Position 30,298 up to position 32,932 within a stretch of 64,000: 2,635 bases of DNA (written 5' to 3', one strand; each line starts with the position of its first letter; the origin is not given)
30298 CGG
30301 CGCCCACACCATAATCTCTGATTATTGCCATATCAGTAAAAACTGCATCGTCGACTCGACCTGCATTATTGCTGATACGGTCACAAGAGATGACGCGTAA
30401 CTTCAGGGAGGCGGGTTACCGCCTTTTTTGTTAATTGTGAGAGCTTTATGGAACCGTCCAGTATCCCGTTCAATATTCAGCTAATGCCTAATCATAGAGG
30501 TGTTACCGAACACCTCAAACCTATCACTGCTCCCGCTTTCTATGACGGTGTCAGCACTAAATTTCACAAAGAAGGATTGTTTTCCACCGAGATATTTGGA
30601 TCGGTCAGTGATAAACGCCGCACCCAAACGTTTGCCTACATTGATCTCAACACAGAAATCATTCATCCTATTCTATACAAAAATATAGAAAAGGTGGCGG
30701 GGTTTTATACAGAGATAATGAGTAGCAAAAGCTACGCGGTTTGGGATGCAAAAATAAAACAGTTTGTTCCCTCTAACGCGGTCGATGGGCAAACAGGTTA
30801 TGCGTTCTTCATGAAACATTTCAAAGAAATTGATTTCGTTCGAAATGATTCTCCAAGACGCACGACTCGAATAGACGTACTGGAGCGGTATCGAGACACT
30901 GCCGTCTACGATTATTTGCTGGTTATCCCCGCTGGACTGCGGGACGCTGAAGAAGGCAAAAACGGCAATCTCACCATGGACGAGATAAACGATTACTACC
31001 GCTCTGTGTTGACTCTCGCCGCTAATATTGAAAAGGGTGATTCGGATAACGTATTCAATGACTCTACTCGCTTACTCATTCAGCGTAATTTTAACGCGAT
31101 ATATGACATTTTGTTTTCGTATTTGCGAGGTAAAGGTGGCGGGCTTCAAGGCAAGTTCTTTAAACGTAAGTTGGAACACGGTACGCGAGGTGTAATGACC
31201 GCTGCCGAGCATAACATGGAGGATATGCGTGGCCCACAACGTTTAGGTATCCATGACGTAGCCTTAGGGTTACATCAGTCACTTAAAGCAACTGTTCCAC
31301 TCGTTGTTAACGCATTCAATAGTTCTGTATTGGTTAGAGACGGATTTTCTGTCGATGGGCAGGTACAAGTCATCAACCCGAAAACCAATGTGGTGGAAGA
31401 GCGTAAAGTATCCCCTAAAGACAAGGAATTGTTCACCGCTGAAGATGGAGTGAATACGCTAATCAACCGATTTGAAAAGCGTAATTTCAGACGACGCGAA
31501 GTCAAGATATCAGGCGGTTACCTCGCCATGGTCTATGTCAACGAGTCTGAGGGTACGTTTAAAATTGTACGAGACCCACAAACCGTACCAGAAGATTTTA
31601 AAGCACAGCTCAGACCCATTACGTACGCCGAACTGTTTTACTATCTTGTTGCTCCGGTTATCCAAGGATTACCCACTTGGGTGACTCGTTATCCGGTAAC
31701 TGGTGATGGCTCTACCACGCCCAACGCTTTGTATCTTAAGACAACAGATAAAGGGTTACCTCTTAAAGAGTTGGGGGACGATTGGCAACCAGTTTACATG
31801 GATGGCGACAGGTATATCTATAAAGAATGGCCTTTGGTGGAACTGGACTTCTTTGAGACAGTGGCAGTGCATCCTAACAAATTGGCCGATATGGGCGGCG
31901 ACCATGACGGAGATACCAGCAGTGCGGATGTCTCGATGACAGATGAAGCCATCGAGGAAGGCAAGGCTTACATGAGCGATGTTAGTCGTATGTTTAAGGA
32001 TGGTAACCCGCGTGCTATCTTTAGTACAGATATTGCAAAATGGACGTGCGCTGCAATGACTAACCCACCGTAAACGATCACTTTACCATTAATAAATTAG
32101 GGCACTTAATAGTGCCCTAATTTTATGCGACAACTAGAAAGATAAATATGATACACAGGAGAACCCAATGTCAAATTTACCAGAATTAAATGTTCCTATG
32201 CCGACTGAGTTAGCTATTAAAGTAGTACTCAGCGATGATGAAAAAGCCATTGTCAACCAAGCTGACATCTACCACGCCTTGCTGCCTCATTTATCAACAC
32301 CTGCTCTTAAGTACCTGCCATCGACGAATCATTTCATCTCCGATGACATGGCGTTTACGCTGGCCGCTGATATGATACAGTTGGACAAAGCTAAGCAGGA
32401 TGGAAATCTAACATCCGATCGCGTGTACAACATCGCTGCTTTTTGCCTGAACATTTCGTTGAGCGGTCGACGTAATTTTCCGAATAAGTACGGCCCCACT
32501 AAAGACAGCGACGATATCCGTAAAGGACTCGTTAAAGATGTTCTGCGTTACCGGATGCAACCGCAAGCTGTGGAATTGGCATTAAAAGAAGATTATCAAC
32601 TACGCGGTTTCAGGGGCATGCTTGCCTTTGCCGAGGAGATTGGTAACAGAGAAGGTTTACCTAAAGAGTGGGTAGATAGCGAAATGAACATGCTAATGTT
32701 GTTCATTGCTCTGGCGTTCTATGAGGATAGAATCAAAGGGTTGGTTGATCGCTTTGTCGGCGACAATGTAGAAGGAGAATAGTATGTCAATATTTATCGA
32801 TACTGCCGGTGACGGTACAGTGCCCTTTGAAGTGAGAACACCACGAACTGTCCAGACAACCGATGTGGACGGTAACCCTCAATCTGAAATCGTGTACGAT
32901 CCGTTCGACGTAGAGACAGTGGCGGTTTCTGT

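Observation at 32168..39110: Array A of a roughly 15-member diverged alpha-helical paralog family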

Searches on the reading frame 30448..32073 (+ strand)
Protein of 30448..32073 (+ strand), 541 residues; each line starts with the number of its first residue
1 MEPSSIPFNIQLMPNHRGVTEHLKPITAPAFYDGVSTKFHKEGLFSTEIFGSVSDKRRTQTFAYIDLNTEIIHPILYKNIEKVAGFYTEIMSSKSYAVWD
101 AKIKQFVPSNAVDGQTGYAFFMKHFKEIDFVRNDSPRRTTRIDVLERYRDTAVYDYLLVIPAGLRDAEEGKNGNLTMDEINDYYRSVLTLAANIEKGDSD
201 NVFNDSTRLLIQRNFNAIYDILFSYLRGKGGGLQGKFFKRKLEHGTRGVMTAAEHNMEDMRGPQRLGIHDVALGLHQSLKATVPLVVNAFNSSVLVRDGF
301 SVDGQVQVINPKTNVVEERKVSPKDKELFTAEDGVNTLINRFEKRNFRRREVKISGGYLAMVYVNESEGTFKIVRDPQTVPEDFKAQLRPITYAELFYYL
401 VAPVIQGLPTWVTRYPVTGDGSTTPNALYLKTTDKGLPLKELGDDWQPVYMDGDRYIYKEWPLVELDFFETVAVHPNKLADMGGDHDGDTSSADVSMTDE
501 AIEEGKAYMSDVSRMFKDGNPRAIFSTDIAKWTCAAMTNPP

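Call 11: search_protein_families(library=phrogs, proteins=[window:30448-32073:+], max_evalue=0.001)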
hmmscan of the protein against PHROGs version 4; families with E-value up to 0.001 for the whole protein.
window:30448-32073:+ (541 aa): 2 families
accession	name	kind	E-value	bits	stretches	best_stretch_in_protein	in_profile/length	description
phrog_2986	-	DNA, RNA and nucleotide metabolism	9.9e-165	549.7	1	4-538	4-538/539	RNA polymerase beta subunit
phrog_2987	-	DNA, RNA and nucleotide metabolism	0.00013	21.8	0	115-268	154-321/478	RNA polymerase beta subunit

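Call 12: search_protein_families(library=pfam, proteins=[window:30448-32073:+], max_evalue=0.001)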
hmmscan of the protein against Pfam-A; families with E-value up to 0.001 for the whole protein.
window:30448-32073:+ (541 aa): 0 families

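Call 13: search_dna_similar(query=window:30448-32073:+, collection=phages, mode=protein, max_rows=25)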
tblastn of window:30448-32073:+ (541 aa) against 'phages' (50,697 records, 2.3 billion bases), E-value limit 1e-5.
Records with a match: 314; places in all: 315; records where one place covers at least 80% of the query: 290.
Best place of each record, by identity: <60% 314.
By first word of the organism name: Pseudomonas 80; Erwinia 62; Vibrio 23; Salmonella 23; Serratia 21; Aeromonas 20; Klebsiella 16; Ralstonia 13; Staphylococcus 10; Bacillus 9; and 18 more.
By host as written in the record: Erwinia amylovora 35; Pseudomonas aeruginosa 32; - 30; Erwinia amylovora ATCC 29780 19; Klebsiella pneumoniae 14; Aeromonas hydrophila 10; Pseudomonas aeruginosa PAO1 8; Staphylococcus aureus 7; and 87 more.
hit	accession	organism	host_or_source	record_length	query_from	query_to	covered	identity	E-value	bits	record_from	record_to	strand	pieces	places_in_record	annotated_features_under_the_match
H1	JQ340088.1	Halocynthia phage JM-2012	Halocynthia roretzi (seasquirt)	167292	1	538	99%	48.3%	1e-150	483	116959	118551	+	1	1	hypothetical protein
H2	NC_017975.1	Halocynthia phage JM-2012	Halocynthia roretzi (seasquirt)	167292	1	538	99%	48.3%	1e-150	483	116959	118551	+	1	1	RNA polymerase beta subunit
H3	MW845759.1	Erwinia phage pEa_SNUABM_38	Erwinia amylovora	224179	12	541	98%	36.1%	1e-77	272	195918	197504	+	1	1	hypothetical protein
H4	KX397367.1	Erwinia phage vB_EamM_EarlPhillipIV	Erwinia amylovora ATCC 29780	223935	12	541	98%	35.7%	2e-77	271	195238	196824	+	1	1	putative DNA-directed RNA polymerase beta subunit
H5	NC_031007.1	Erwinia phage vB_EamM_EarlPhillipIV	Erwinia amylovora ATCC 29780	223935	12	541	98%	35.7%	2e-77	271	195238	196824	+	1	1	RNA polymerase beta subunit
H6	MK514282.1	Erwinia phage Derbicus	Erwinia amylovora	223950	12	541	98%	35.7%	2e-77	271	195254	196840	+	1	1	putative DNA-directed RNA ploymerase beta subunit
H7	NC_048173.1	Erwinia phage Derbicus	Erwinia amylovora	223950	12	541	98%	35.7%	2e-77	271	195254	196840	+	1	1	RNA polymerase beta subunit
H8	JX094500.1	Cronobacter phage CR5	Cronobacter sakazakii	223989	12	541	98%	35.7%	7e-70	249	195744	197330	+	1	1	putative DNA-directed RNA polymerase beta subunit 2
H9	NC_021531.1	Cronobacter phage CR5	Cronobacter sakazakii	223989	12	541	98%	35.7%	7e-70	249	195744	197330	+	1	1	RNA polymerase beta subunit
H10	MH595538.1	Vibrio phage BONAISHI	Vibrio coralliilyticus LMG20984 (YB1)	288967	1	538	99%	34.7%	1e-85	295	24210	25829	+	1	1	hypothetical protein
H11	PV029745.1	Pseudomonas phage phiHQ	Pseudomonas aeruginosa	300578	1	541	100%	34.5%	3e-83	288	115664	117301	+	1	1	hypothetical protein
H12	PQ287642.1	Pseudomonas phage HHBS36_1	Pseudomonas aeruginosa BWKH36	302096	1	541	100%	34.5%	3e-83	288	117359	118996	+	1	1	RNA polymerase beta subunit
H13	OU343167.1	Pseudomonas phage vB_PaeM_phiLBG22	-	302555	1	541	100%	34.5%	3e-83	288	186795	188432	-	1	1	record has no annotation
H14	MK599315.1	Pseudomonas phage PA1C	Pseudomonas aeruginosa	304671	1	541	100%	34.5%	3e-83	288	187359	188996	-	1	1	putative RNA polymerase beta subunit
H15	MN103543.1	Pseudomonas phage vB_PaeM_PS119XW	-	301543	1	541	100%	34.5%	3e-83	288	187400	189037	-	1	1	hypothetical protein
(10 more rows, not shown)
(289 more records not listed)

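Call 19: find_related_loci(query=window:30448-32073:+, collection=viral_contigs, flank=10000)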
Query window:30448-32073:+ (541 aa) in viral_contigs; peptide patterns used: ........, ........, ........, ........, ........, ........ (x = any residue, [..] = any of these).
10 stretches matched a pattern; 5 encode a relative of the query (tblastn E <= 1e-3); 5 distinct loci.
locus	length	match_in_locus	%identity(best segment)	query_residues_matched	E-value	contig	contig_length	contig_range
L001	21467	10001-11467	34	1-489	8e-87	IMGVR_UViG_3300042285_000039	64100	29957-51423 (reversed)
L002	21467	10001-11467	34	1-489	8e-87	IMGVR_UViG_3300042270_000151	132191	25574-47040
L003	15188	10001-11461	34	1-487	2e-85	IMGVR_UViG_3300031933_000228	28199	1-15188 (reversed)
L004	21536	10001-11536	36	6-528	2e-102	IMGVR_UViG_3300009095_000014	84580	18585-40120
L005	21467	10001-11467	35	1-489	3e-87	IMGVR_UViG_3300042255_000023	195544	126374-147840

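Call 21: get_annotated_region(hit=H2, flank=12000)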
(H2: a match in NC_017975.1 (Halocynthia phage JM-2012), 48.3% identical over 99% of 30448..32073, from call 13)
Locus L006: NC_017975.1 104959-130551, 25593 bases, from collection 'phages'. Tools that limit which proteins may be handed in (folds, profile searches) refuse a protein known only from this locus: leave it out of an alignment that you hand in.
description: Halocynthia phage JM-2012, complete genome.
organism: Halocynthia phage JM-2012 (NCBI taxid 1173297)
taxonomy: Viruses; Duplodnaviria; Heunggongvirae; Uroviricota; Caudoviricetes
host: -; source: Halocynthia roretzi (seasquirt); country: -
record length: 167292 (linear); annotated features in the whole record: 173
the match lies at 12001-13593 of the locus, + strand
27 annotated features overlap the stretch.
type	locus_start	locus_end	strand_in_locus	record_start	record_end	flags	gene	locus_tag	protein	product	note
CDS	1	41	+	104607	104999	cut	-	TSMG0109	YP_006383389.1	hypothetical protein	-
CDS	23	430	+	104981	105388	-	-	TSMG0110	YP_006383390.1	hypothetical protein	similar to ORF46 in Pseudomonas phage phiPA3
CDS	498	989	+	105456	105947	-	-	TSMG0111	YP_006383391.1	hypothetical protein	-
CDS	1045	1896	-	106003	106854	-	-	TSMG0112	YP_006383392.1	virion structural protein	similar to ORF12 in Pseudomonas phage phiPA3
CDS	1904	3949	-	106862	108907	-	-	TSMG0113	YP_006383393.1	tail sheath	similar to ORF30 in Pseudomonas phage 201phi2-1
CDS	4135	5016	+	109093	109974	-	-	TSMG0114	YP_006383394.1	hypothetical protein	similar to ORF10 in Pseudomonas phage phiPA3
CDS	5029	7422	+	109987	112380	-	-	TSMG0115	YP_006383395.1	hypothetical protein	-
CDS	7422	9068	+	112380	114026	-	-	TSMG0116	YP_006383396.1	virion structural protein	similar to ORF26 in Pseudomonas phage phiKZ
CDS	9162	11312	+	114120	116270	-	-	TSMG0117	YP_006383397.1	terminase large subunit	similar to ORF7 in Pseudomonas phage phiPA3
CDS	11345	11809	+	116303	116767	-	-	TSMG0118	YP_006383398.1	hypothetical protein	similar to hypothetical protein HMPREF9022 01275 in Erysipelotrichaceae bacterium 2_2_44A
CDS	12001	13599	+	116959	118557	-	-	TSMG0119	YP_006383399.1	RNA polymerase beta subunit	similar to ORF240 in Salmonella phage SPN3US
CDS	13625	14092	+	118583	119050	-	-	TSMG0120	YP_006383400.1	hypothetical protein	-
CDS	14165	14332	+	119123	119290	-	-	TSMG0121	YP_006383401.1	hypothetical protein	-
CDS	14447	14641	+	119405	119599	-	-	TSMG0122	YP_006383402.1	hypothetical protein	-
CDS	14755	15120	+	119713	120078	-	-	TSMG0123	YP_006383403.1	hypothetical protein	-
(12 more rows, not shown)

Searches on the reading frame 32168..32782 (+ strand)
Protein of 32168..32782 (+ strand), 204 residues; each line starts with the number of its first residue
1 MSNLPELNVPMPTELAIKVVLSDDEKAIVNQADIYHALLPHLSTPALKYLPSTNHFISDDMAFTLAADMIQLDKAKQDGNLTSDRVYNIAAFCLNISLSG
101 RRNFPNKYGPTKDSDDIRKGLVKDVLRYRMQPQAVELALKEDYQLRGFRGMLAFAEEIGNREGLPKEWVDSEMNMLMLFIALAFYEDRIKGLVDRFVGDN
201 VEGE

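Call 9: search_protein_families(library=pfam, proteins=[window:32168-32782:+], max_evalue=0.1)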
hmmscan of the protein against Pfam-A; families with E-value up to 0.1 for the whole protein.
window:32168-32782:+ (204 aa): 0 families

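Call 10: search_protein_families(library=phrogs, proteins=[window:32168-32782:+], max_evalue=0.01)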
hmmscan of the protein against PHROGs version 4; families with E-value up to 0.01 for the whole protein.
window:32168-32782:+ (204 aa): 0 families

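Call 14: search_dna_similar(query=window:32168-32782:+, collection=phages, mode=protein, max_rows=25, max_evalue=0.01)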
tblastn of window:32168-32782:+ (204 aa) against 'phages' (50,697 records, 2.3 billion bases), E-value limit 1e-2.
No match.

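Call 27: find_homologous_proteins(query=window:32168-32782:+, max_evalue=0.01)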
Query window:32168-32782:+ (204 aa): 1 proteins with E <= 0.01 among 121 candidates. Only proteins of 112 to 357 residues were searched: fused or split forms outside these lengths cannot appear, so this answer is no evidence that the protein stands alone or is whole; find_related_loci, which searches DNA, has no such limit.
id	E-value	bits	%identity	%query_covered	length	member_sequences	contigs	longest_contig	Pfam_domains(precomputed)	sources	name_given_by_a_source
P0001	1.3e-130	451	100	100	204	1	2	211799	-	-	-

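Call 39: predict_structure(alignment_id=A1)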
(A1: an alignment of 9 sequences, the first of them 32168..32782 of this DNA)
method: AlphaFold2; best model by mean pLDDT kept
length: 204 residues; sequences in the alignment: 9
mean_pLDDT: 78.9   pTM: 0.76
mean pLDDT of the five models: 78.9, 77.0, 76.6, 75.7, 74.0
residues with pLDDT >= 90: 78; 70-90: 65; 50-70: 46; < 50: 15
segments of 3 or more residues with pLDDT < 50: 1-5, 110-114, 200-204
pLDDT, mean of each block of 10 residues (from residue 1): 51 90 94 96 90 91 96 89 94 93 73 50 68 67 58 70 74 80 87 83 39
secondary structure, 60 per line:
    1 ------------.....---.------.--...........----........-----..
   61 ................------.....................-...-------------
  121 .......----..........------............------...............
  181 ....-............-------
elements in order: E13-17 H31-41 E49-53 H59-76 H83-103 H121-127 H132-141 H148-159 H166-184 H186-197

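Call 43: fold_search(model_id=the predicted structure, library=pdb)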
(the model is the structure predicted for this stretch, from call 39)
No match with E <= 0.001 here; weaker rows may still be real.
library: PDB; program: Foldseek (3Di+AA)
matches with E <= 10: 500; with E <= 0.001: 0
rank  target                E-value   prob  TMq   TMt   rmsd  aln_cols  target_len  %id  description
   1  1kcf_B                3.4e-01  0.06  0.13  0.12  20.0       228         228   14  Crystal Structure of the Yeast Mitochondrial Holliday Junction Resolvase, Ydc2 (released 2001-11-28)
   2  1gln                  3.8e-01  0.16  0.23  0.13  15.5       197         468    7  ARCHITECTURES OF CLASS-DEFINING AND SPECIFIC DOMAINS OF GLUTAMYL-TRNA SYNTHETASE (released 1995-10-15)
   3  3oqh_A                6.4e-01  0.08  0.16  0.16  18.4       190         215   10  Crystal structure of B. licheniformis CDPS yvmC-BLIC (released 2011-02-23)
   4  3u60_B                7.1e-01  0.10  0.19  0.13  20.5       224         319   16  Structure of T4 Bacteriophage Clamp Loader Bound To Open Clamp, DNA and ATP Analog (released 2012-01-04)
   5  3s7t_B                7.4e-01  0.07  0.16  0.15  18.5       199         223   11  Crystal structure of SeMet B. licheniformis CDPS YvmC-Blic (released 2011-06-22)
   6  3u61_E                8.2e-01  0.09  0.18  0.14  15.7       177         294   16  Structure of T4 Bacteriophage Clamp Loader Bound To Closed Clamp, DNA and ATP Analog and ADP (released 2012-01-04)
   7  7azu                  8.2e-01  0.05  0.13  0.12  18.2       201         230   14  Crystal structure of a cyclodipeptide synthase from Bacillus thermoamylovorans (released 2021-01-27)
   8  8zwo_D                8.6e-01  0.08  0.18  0.14  20.1       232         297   12  Structure of CTF18-PCNA with ATP (released 2025-06-18)
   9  9cbo_E                9.0e-01  0.10  0.21  0.10  17.1       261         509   16  Methionine synthase from Thermus thermophilus HB8, Folate and Cobalamin Domains, Pre-Catalytic Conformation (Pre-Fol-o (released 2025-06-25)
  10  8gi7_B                1.0e+00  0.08  0.21  0.13  17.7       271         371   13  C143A variant of Citrate Synthase (CitA) in Mycobacterium tuberculosis (released 2023-06-07)
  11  8glb_D                1.0e+00  0.11  0.22  0.14  17.8       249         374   14  Selenomethionine Derivatized Citrate Synthase (CitA) in Mycobacterium tuberculosis with Pyruvate (released 2023-06-07)
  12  1mxh_A                1.0e+00  0.05  0.16  0.14  15.9       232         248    9  Crystal Structure of Substrate Complex of Putative Pteridine Reductase 2 (PTR2) from Trypanosoma cruzi (released 2003-10-14)
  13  3uai_D                1.0e+00  0.06  0.17  0.12  19.9       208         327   13  Structure of the Shq1-Cbf5-Nop10-Gar1 complex from Saccharomyces cerevisiae (released 2011-12-14)
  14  8gm9_B                1.0e+00  0.06  0.17  0.11  17.2       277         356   12  Structure of Citrate Synthase(CitA) in Mycobacterium Tuberculosis (released 2023-06-07)
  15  8zbc_A                1.0e+00  0.02  0.12  0.11  19.5       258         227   12  An acyltransferase with selective perhydrolytic activity (released 2025-04-30)
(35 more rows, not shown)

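Call 44: fold_search(model_id=the predicted structure, library=viral)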
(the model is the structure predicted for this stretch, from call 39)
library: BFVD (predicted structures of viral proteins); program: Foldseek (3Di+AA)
matches with E <= 10: 500; with E <= 0.001: 0
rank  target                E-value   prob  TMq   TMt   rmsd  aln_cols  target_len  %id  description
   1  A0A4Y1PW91            2.5e-01  0.12  0.14  0.10  15.9       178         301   13  (no name in the UniProt tables at hand)
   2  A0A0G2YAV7            3.3e-01  0.14  0.22  0.13  23.8       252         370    8  Replication factor c small subunit [Acanthamoeba polyphaga mimivirus Kroon]
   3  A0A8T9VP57            3.7e-01  0.09  0.18  0.14  19.5       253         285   13  (no name in the UniProt tables at hand)
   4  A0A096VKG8            4.7e-01  0.12  0.22  0.12  16.0       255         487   16  Uncharacterized protein [Synechococcus phage S-CBP1]
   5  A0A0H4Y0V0            5.1e-01  0.10  0.19  0.12  20.2       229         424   10  Hypothetical low complexity protein [Salmon gill poxvirus]
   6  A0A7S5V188            6.2e-01  0.08  0.16  0.11  19.5       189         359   14  (no name in the UniProt tables at hand)
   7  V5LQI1                6.5e-01  0.12  0.23  0.14  21.6       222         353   13  (no name in the UniProt tables at hand)
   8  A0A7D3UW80            7.2e-01  0.08  0.15  0.15  15.5       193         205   10  TRAM/LAG1/CLN8 homology domain [Fadolivirus FV1/VV64]
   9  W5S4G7                7.2e-01  0.09  0.17  0.20  14.2       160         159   14  Uncharacterized protein [Pithovirus sibericum]
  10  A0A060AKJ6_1          7.9e-01  0.06  0.16  0.05  25.9       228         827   13  DNA-directed DNA polymerase [Staphylococcus phage 6ec]
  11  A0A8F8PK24            7.9e-01  0.06  0.16  0.13  20.5       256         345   11  Replication factor C clamp loader [Clandestinovirus]
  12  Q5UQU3                7.9e-01  0.13  0.24  0.07  17.6       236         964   11  Uncharacterized protein R349 [Acanthamoeba polyphaga mimivirus]
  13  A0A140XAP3            9.6e-01  0.08  0.21  0.18  20.2       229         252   10  DNA polymerase III delta subunit [Dickeya phage phiDP10.3]
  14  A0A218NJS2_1          1.0e+00  0.06  0.16  0.06  16.4       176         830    8  Putative non-structural protein [Picornavirales N_OV_080]
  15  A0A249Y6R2            1.1e+00  0.08  0.15  0.10  15.7       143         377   15  (no name in the UniProt tables at hand)
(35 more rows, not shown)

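Call 47: search_protein_representatives(alignment_id=A1)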
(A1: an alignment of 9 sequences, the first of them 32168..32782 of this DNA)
Query: 9 sequences, 202 profile positions. Proteins with E-value up to 0.001 (for the whole library): 14; up to 1e-10: 13; up to 1e-30: 9. The best 14 are listed.
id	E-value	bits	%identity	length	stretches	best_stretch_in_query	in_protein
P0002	1.9e-55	204.2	-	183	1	11-196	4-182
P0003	7.6e-55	202.3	-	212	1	1-201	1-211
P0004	2.4e-50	187.6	-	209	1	13-201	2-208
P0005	1.6e-49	184.8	-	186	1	11-197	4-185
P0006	2.0e-46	174.8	-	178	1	21-195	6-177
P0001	2.9e-46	174.2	-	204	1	1-198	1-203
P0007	1.5e-40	155.6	-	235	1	11-200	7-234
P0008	2.9e-39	151.4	-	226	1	1-201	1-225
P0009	3.3e-35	138.1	-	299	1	6-201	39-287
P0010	9.8e-15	71.3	-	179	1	36-187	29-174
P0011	3.3e-14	69.6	-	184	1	19-188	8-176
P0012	5.4e-13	65.6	-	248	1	28-186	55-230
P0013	2.0e-12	63.7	-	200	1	31-190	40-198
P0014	1.0e-06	45.1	-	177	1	22-190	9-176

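Call 49: find_encoding_contigs(protein=P0010, flank=10000, max_places=4)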
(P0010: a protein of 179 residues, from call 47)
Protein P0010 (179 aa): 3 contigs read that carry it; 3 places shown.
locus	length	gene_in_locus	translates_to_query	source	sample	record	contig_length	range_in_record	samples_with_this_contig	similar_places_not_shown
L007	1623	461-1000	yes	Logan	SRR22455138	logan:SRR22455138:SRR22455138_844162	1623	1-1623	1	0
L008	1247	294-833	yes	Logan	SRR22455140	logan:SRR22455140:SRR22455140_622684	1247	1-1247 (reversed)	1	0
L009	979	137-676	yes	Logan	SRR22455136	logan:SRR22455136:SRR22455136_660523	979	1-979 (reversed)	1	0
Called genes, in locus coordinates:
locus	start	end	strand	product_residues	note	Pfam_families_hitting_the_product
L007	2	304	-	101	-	?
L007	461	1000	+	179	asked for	-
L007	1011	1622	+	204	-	?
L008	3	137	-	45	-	?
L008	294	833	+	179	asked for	-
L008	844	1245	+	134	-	?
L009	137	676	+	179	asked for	-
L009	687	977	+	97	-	?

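Call 54: find_encoding_contigs(protein=P0012, flank=10000, max_places=4)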
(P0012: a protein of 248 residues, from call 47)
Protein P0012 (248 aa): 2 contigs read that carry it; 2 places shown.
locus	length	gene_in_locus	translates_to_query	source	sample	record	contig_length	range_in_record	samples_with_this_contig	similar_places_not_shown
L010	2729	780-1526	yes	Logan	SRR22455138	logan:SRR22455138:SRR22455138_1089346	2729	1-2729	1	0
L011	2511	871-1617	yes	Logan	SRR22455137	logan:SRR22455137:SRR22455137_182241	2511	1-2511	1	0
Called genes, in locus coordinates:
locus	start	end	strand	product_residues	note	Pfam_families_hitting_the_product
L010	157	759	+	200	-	-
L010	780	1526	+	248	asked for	-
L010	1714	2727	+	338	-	?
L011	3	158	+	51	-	?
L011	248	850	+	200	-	-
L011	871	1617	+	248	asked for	-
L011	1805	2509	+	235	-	?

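Call 55: find_encoding_contigs(protein=P0011, flank=10000, max_places=4)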
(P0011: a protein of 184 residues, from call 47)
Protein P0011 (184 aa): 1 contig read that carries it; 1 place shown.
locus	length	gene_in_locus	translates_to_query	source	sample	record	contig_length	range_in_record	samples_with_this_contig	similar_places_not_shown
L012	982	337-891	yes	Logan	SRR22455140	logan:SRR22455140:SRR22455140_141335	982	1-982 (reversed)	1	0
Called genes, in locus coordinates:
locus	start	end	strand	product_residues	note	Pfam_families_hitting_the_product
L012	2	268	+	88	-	?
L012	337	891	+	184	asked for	-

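Call 56: find_encoding_contigs(protein=P0013, flank=10000, max_places=4)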
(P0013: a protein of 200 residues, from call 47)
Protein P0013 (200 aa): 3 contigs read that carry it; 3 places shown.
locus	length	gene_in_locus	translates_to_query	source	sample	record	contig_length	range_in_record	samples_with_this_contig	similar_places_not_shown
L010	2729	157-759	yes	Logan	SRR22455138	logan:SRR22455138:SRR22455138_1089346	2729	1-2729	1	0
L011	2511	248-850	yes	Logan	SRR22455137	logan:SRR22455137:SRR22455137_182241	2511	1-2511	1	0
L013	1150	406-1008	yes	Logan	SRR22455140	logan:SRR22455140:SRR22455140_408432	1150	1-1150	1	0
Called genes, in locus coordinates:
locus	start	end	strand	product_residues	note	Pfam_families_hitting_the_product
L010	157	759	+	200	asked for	-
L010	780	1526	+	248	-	-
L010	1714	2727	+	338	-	?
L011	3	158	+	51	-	?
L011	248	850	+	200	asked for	-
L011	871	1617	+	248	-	-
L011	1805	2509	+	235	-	?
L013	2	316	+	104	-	?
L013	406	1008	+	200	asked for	-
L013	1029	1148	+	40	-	?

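Call 57: find_encoding_contigs(protein=P0014, flank=10000, max_places=4)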
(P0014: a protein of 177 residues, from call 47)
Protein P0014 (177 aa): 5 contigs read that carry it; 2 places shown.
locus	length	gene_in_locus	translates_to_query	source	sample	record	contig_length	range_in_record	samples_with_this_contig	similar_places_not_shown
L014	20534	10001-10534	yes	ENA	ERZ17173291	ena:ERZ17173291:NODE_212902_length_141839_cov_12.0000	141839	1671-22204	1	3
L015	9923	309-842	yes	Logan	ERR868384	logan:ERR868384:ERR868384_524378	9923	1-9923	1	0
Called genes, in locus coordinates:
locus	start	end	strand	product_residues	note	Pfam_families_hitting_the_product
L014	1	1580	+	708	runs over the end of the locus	-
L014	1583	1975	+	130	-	PF13673:Acetyltransf_10 (weak), PF00583:Acetyltransf_1, PF13508:Acetyltransf_7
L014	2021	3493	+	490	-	-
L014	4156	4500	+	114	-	-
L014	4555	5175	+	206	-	-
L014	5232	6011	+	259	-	-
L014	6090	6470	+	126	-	-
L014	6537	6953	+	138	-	-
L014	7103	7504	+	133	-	-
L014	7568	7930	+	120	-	-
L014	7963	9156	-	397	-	-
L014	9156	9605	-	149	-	-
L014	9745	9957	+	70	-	-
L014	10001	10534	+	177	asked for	-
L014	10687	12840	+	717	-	PF20286:divDNApol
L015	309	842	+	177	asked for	-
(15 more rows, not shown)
